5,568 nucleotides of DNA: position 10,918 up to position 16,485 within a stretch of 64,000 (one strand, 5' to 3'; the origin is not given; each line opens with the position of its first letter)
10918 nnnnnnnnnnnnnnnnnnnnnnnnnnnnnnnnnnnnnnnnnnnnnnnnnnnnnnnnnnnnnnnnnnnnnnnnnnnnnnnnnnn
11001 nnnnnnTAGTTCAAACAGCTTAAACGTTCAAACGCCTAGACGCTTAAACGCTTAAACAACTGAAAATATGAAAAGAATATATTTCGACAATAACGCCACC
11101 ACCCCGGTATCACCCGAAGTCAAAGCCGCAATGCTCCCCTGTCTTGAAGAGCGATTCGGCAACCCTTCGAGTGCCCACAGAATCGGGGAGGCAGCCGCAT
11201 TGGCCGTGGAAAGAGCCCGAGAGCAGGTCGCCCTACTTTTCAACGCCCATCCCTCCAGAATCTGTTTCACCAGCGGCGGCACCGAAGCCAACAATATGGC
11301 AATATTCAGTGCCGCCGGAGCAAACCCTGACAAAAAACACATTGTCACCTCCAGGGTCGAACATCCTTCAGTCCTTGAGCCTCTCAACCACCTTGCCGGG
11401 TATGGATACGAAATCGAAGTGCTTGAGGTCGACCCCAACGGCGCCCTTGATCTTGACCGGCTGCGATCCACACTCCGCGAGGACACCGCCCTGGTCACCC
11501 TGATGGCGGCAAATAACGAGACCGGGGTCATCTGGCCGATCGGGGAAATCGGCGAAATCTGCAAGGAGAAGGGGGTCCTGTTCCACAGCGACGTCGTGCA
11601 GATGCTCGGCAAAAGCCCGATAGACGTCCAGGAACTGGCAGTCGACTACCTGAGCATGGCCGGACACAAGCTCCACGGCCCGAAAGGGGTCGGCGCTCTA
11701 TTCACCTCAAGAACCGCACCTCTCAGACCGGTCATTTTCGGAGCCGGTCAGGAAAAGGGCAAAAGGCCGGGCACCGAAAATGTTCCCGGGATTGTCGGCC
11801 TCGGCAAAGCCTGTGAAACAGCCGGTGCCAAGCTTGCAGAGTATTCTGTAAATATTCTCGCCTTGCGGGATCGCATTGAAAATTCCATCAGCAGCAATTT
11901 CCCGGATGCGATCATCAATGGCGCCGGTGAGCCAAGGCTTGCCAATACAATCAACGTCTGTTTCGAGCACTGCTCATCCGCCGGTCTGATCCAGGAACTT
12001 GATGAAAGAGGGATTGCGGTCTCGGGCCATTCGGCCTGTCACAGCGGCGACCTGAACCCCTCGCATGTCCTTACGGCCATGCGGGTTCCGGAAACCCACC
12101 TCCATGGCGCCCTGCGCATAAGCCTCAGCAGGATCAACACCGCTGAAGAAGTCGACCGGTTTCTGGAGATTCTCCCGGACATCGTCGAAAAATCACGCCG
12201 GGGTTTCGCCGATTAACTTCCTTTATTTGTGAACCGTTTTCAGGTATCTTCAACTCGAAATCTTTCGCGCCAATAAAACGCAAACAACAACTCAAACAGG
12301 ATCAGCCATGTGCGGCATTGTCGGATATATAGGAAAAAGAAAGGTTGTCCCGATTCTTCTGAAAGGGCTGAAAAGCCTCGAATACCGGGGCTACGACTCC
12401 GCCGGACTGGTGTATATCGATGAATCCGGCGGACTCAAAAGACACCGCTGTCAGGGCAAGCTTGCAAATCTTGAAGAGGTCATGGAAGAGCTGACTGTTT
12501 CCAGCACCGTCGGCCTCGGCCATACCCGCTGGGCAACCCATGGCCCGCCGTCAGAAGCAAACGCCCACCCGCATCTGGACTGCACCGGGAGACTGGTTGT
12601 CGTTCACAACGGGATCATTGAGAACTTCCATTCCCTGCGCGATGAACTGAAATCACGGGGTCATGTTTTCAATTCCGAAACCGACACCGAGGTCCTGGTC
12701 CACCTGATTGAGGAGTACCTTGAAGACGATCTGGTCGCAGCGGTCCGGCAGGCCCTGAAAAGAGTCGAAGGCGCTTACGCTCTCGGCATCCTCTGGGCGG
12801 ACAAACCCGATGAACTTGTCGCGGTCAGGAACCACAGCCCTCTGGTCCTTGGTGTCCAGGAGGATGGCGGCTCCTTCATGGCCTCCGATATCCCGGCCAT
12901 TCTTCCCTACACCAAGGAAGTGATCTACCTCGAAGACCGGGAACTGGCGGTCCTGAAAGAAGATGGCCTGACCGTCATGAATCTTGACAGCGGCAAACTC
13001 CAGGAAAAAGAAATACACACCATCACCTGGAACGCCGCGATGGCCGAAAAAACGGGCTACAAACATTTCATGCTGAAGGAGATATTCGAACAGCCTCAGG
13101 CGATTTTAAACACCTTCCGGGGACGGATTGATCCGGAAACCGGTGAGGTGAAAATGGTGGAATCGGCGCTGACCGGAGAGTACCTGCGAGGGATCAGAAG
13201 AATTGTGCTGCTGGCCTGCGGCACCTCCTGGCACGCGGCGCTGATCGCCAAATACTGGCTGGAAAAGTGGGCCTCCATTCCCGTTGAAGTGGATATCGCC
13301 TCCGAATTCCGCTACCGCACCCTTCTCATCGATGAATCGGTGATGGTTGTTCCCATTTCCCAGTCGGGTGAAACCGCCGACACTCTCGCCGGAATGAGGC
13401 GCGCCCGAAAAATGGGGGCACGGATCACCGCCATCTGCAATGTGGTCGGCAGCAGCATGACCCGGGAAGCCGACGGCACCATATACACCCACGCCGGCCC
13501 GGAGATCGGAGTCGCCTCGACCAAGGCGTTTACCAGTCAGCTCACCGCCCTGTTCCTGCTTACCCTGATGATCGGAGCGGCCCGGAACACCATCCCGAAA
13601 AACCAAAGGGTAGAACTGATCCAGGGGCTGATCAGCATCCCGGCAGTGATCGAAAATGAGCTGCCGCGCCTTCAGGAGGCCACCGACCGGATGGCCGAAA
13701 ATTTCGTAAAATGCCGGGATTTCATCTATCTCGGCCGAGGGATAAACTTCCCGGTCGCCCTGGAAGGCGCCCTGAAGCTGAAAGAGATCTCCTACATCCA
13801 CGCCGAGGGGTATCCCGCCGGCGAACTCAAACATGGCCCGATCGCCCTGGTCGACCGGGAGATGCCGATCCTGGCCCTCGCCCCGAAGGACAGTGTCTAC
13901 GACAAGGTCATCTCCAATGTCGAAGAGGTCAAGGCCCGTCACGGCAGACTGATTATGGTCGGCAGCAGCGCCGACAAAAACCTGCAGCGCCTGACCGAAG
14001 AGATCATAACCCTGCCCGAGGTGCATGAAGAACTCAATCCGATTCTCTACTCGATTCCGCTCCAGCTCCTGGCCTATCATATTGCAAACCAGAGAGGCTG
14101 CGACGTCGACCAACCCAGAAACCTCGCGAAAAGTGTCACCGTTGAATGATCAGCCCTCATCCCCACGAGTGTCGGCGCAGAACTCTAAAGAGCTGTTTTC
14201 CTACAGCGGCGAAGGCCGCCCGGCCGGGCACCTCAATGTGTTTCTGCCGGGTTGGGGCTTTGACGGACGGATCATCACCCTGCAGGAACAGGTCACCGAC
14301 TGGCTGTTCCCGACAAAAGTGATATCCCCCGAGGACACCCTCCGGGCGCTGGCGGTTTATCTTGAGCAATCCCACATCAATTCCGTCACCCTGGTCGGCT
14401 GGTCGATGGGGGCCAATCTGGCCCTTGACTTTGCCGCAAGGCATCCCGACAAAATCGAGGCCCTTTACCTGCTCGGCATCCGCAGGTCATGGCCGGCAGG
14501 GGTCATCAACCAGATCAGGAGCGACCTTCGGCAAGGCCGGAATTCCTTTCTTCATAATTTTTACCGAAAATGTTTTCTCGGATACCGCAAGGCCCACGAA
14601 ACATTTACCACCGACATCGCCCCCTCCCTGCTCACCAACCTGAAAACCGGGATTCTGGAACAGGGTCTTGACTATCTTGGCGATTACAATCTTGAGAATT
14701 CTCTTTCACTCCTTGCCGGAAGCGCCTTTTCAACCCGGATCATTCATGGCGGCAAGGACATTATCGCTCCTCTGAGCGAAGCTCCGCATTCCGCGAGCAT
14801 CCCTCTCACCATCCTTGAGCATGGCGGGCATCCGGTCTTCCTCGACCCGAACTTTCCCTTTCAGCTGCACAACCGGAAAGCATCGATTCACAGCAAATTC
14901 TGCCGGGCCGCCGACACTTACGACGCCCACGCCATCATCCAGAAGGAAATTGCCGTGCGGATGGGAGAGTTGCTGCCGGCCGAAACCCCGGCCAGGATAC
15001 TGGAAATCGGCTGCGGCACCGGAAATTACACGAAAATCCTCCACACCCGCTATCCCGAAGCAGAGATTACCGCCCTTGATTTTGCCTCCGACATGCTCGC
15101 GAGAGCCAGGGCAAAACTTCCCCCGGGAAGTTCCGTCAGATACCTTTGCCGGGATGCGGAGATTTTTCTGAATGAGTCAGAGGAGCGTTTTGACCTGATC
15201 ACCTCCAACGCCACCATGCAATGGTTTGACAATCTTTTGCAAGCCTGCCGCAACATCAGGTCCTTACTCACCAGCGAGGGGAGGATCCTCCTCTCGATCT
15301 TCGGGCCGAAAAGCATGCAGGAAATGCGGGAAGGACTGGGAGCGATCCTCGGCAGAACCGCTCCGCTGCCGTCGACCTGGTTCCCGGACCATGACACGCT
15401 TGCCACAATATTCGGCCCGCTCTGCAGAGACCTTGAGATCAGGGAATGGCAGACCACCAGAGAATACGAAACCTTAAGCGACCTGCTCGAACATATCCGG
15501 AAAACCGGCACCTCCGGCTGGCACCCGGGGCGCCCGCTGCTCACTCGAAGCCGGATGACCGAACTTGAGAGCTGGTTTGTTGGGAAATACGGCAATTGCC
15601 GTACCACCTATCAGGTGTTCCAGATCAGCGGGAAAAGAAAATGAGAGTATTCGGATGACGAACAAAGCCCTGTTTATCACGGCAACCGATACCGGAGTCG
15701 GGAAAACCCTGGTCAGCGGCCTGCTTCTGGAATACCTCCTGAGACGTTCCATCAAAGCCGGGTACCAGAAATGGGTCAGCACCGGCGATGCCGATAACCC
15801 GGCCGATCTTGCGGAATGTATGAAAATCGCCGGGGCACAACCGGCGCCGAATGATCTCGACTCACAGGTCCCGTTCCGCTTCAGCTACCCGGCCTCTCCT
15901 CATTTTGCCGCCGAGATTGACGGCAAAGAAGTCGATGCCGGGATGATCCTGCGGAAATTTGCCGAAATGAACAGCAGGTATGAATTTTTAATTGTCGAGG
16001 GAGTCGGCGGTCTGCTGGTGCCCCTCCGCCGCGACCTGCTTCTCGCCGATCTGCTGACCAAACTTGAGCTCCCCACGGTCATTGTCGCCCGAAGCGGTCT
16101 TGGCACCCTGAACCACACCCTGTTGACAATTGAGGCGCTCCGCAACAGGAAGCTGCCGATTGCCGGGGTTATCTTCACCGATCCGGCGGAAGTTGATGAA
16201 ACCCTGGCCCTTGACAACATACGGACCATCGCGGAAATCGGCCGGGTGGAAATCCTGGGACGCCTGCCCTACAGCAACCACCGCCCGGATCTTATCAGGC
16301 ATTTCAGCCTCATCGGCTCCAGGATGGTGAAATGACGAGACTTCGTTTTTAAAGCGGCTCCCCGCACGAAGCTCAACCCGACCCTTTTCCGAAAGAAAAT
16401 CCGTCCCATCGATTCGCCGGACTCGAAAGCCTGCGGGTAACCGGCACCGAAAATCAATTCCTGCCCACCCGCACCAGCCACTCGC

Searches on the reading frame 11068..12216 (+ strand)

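Call 22: search_protein_families(library=pfam, proteins=[window:11068-12216:+], max_evalue=0.00001)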
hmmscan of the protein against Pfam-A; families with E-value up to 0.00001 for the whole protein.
window:11068-12216:+ (382 aa): 3 families
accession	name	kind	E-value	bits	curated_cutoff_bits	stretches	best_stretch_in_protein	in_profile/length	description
PF00266.25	Aminotran_5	-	1.2e-78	265.1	21.5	1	4-365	1-371/371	Aminotransferase class-V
PF00155.27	Aminotran_1_2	-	6.7e-08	32.5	19.7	1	49-175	46-185/361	Aminotransferase class I and II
PF01212.27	Beta_elim_lyase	-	8.8e-07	29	27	1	47-176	34-169/288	Beta-eliminating lyase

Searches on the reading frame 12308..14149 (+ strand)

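Call 22: search_protein_families(library=pfam, proteins=[window:12308-14149:+], max_evalue=0.00001)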
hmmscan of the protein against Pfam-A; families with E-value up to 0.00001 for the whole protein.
window:12308-14149:+ (613 aa): 3 families
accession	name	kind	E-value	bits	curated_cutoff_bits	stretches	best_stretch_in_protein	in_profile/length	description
PF01380.27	SIS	-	2.3e-59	199.3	25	2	293-420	2-130/131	SIS domain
PF13522.11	GATase_6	-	2.4e-24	86.3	27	1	60-193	4-129/130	Glutamine amidotransferase domain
PF13537.11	GATase_7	-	2.1e-19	70.2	25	1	82-199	9-122/123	Glutamine amidotransferase domain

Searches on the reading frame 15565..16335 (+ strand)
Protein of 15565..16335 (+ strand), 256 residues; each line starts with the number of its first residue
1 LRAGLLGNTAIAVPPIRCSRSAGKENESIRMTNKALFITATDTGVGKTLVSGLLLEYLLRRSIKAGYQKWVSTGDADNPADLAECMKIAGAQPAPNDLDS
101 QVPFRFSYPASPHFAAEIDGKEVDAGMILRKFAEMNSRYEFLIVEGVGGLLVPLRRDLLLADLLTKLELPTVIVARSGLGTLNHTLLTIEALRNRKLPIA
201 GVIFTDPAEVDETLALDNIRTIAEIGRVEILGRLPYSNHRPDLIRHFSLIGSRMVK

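Call 22: search_protein_families(library=pfam, proteins=[window:15565-16335:+], max_evalue=0.00001)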
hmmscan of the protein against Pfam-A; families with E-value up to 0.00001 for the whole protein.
window:15565-16335:+ (256 aa): 2 families
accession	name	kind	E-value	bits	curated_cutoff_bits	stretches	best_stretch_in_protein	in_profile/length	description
PF13500.12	AAA_26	-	3.1e-48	164.7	27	1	34-237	1-191/198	AAA domain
PF01656.29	CbiA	-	8.2e-07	29.5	25.4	1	37-239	2-114/125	CobQ/CobB/MinD/ParA nucleotide binding domain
